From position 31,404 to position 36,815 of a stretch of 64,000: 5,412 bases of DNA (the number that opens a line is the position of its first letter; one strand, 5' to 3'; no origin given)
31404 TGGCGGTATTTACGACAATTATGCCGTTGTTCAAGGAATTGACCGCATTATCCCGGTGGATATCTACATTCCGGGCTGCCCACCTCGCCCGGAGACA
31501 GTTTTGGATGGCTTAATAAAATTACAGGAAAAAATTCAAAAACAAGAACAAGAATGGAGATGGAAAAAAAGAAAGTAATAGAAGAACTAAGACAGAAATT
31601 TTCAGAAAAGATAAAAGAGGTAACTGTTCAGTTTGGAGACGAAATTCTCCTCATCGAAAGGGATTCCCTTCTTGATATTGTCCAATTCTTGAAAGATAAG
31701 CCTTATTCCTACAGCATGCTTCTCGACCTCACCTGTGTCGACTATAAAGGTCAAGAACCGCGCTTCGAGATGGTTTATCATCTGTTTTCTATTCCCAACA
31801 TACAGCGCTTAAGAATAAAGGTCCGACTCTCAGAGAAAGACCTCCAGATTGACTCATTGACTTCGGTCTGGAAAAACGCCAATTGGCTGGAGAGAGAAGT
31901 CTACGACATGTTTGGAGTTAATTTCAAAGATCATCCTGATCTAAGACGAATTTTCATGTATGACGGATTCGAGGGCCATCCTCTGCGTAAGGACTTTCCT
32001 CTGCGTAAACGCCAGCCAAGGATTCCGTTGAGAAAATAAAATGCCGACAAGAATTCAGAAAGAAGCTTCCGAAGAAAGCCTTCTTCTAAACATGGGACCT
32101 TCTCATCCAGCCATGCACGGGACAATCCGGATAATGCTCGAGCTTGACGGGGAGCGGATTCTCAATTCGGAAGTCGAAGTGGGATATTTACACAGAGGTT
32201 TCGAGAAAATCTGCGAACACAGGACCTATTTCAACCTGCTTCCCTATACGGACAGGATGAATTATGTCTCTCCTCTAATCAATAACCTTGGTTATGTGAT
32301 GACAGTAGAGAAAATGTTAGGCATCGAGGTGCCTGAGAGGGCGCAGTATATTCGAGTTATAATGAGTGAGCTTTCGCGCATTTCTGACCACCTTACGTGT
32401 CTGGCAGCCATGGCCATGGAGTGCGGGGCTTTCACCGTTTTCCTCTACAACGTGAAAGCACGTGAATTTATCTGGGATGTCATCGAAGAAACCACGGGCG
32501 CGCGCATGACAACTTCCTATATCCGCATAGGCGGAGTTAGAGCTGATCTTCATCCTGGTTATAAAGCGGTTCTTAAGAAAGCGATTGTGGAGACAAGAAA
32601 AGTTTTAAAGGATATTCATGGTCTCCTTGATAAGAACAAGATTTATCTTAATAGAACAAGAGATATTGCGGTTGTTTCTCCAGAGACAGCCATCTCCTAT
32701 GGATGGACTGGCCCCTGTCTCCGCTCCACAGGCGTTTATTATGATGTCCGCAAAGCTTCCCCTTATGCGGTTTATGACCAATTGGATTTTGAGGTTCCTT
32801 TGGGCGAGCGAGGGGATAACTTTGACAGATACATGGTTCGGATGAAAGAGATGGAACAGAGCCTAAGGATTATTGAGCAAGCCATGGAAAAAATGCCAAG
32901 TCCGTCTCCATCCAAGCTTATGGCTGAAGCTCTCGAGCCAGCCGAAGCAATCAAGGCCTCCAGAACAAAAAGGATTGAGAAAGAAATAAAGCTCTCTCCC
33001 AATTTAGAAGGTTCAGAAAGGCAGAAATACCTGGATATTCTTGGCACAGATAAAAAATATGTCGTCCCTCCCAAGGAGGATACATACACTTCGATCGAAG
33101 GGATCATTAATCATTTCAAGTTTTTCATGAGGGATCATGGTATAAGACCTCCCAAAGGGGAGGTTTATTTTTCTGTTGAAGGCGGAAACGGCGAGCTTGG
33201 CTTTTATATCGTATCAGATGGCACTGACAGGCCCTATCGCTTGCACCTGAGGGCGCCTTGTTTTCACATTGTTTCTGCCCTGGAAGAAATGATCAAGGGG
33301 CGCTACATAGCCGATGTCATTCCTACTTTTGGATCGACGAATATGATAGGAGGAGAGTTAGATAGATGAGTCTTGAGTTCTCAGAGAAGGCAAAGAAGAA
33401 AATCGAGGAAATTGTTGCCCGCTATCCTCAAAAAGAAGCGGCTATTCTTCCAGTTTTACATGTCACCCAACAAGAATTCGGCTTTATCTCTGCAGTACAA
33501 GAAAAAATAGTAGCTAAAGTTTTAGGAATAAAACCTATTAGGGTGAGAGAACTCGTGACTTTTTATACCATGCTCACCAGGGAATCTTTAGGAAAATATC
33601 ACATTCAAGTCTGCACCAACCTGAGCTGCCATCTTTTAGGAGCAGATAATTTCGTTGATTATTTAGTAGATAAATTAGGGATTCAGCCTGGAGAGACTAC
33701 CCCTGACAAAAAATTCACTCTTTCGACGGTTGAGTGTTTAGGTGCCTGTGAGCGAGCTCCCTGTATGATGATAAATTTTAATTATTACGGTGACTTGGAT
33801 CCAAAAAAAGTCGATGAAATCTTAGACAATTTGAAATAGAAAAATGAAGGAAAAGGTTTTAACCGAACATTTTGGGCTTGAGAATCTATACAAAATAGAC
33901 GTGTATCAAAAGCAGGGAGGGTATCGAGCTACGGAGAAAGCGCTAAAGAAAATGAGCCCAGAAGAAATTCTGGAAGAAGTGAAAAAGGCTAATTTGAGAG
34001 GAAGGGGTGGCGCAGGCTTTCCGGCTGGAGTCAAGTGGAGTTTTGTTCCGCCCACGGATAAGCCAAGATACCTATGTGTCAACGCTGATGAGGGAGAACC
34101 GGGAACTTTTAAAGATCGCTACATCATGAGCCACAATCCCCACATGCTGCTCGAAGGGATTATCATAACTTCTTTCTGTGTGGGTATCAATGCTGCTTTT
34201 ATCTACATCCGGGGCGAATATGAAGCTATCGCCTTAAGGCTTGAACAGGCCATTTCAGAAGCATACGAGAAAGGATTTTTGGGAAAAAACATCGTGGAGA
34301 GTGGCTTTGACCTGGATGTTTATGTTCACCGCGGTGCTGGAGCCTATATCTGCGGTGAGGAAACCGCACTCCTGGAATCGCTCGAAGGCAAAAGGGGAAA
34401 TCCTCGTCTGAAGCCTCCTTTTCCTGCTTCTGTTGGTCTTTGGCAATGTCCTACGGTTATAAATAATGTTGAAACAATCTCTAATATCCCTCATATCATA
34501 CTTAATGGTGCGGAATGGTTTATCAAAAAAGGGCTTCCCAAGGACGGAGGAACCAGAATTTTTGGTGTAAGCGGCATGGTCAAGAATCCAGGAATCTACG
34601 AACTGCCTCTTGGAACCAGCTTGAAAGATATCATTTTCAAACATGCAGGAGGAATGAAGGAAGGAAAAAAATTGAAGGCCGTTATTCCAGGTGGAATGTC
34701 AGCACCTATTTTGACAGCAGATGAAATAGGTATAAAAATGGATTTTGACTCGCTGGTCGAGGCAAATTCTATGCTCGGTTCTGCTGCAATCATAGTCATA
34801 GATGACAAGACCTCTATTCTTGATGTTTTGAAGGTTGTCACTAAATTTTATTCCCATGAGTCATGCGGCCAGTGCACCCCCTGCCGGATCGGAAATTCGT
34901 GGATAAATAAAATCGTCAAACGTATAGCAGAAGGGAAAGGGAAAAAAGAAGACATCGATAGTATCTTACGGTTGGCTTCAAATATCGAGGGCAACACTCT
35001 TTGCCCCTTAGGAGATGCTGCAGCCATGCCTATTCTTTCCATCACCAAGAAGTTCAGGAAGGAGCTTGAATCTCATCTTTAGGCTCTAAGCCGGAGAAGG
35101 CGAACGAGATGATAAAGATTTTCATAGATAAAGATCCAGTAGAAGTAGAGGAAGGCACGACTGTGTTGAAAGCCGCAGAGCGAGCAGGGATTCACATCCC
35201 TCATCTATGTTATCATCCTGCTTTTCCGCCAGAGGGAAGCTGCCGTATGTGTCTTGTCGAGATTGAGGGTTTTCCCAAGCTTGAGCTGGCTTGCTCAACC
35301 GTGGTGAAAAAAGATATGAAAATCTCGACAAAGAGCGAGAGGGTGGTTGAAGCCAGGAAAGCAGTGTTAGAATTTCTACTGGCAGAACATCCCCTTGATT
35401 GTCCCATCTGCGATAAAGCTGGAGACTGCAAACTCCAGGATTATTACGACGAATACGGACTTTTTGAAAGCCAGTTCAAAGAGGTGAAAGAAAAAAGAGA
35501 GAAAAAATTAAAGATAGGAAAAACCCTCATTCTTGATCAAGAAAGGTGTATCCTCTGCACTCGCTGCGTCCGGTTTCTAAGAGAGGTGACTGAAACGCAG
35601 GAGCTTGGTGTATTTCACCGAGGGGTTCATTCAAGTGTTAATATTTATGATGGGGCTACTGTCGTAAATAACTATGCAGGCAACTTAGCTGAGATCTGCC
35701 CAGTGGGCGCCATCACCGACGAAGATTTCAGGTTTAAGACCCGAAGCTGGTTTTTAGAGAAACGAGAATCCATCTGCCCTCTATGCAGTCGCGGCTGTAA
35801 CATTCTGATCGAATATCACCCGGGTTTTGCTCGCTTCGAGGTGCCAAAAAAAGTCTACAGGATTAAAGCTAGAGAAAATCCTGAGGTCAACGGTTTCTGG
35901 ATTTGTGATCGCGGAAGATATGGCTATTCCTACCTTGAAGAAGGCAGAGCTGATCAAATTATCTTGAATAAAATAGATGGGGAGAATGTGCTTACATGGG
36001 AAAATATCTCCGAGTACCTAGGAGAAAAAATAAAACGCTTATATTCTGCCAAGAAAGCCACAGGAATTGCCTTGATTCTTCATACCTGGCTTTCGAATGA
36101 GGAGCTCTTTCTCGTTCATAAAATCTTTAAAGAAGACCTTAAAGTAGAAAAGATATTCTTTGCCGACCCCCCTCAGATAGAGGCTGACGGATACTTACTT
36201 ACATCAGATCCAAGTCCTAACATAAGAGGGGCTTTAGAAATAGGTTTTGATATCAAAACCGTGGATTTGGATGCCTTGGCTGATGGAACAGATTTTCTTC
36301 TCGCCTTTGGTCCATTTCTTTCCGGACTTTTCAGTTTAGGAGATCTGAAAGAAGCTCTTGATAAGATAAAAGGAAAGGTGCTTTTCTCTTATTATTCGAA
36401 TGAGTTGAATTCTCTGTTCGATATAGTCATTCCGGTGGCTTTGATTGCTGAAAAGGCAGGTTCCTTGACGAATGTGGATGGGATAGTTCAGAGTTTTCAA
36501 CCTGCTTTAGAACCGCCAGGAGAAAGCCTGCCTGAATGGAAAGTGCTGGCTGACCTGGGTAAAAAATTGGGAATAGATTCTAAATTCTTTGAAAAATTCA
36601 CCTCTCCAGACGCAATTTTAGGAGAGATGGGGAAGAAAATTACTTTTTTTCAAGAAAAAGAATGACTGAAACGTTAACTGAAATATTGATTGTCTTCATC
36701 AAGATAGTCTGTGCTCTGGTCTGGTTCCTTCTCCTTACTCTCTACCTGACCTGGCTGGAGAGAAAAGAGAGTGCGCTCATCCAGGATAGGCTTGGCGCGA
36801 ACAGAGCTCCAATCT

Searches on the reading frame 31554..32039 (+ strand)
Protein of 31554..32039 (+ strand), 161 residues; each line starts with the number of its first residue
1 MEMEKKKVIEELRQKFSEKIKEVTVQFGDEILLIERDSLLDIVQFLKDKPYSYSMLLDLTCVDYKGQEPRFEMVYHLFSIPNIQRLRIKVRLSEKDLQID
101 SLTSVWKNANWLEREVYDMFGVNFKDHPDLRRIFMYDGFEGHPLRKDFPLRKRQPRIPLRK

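Call 75: search_protein_families(library=pfam, proteins=[window:31554-32039:+], max_evalue=0.00001)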
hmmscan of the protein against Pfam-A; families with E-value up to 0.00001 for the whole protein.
window:31554-32039:+ (161 aa): 1 family
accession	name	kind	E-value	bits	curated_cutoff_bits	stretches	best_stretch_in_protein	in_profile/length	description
PF00329.25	Complex1_30kDa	-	1.1e-47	162.1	22.5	1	34-153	3-123/124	Respiratory-chain NADH dehydrogenase, 30 Kd subunit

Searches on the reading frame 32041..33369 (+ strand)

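Call 75: search_protein_families(library=pfam, proteins=[window:32041-33369:+], max_evalue=0.00001)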
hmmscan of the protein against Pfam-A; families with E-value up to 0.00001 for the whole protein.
window:32041-33369:+ (442 aa): 2 families
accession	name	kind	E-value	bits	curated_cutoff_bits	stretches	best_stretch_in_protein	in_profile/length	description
PF00346.24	Complex1_49kDa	-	3.8e-101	338.1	24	1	128-442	2-271/271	Respiratory-chain NADH dehydrogenase, 49 Kd subunit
PF00374.24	NiFeSe_Hases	-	8.4e-06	25.4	25.8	0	52-118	1-67/508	Nickel-dependent hydrogenase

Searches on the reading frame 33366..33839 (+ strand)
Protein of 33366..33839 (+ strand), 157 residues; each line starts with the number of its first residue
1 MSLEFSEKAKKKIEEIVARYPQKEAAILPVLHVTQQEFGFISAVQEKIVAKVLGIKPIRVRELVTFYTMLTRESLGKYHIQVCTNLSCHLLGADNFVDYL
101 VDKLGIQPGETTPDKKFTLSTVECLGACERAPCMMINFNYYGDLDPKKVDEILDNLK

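Call 75: search_protein_families(library=pfam, proteins=[window:33366-33839:+], max_evalue=0.00001)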
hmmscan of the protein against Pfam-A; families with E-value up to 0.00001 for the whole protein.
window:33366-33839:+ (157 aa): 1 family
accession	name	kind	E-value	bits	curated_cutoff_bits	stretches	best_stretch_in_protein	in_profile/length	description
PF01257.25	2Fe-2S_thioredx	-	1.2e-53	181.3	24.8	1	13-157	1-145/145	Thioredoxin-like [2Fe-2S] ferredoxin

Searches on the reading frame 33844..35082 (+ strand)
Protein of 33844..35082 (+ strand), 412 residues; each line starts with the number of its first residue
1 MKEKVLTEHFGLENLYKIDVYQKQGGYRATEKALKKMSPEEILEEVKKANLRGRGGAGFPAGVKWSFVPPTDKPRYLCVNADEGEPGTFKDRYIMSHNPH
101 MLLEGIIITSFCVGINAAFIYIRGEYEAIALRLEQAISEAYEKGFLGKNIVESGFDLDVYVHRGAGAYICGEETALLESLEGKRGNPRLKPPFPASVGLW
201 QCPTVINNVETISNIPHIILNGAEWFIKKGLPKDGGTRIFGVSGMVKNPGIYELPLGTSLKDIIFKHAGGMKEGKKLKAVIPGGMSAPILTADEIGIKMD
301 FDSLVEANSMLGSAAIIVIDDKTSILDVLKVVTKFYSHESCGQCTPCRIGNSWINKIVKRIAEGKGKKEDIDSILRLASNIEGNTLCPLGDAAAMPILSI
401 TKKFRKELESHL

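Call 75: search_protein_families(library=pfam, proteins=[window:33844-35082:+], max_evalue=0.00001)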
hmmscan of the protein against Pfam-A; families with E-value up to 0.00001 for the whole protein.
window:33844-35082:+ (412 aa): 4 families
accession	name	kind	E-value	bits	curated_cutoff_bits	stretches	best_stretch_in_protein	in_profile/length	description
PF01512.22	Complex1_51K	-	1.8e-49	167.9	31.2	1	46-217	1-150/150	Nuo51 FMN-binding domain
PF10589.14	NADH_4Fe-4S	-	1.6e-31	108.4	23.5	1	327-411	1-85/85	NADH-ubiquinone oxidoreductase-F iron-sulfur binding region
PF10531.15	SLBB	-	9.5e-10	38.6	27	1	240-288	2-53/55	SLBB domain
PF22461.2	SLBB_2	-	5.1e-09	36.6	27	1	240-302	3-66/79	SLBB domain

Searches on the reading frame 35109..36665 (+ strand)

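Call 75: search_protein_families(library=pfam, proteins=[window:35109-36665:+], max_evalue=0.00001)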
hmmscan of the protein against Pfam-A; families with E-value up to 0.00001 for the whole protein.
window:35109-36665:+ (518 aa): 6 families
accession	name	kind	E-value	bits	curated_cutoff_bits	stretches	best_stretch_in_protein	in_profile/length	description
PF22117.2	Fer4_Nqo3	-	1.5e-21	76.7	27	1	140-203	4-67/67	NADH-quinone oxidoreductase subunit 3, ferredoxin-like domain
PF13510.11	Fer2_4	-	1.7e-19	70.1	22.8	1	1-76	3-81/82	2Fe-2S iron-sulfur cluster binding domain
PF10588.14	NADH-G_4Fe-4S_3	-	6.6e-18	64.4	27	1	83-121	1-39/40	NADH-ubiquinone oxidoreductase-G iron-sulfur binding region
PF00384.28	Molybdopterin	-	3.7e-10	39.8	24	1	437-485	304-352/353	Molybdopterin oxidoreductase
PF00111.32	Fer2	-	7.6e-10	39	21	1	9-66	6-76/77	2Fe-2S iron-sulfur cluster binding domain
PF04879.21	Molybdop_Fe4S4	-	2.5e-06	27.8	22.7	1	219-276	4-53/55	Molybdopterin oxidoreductase Fe4S4 domain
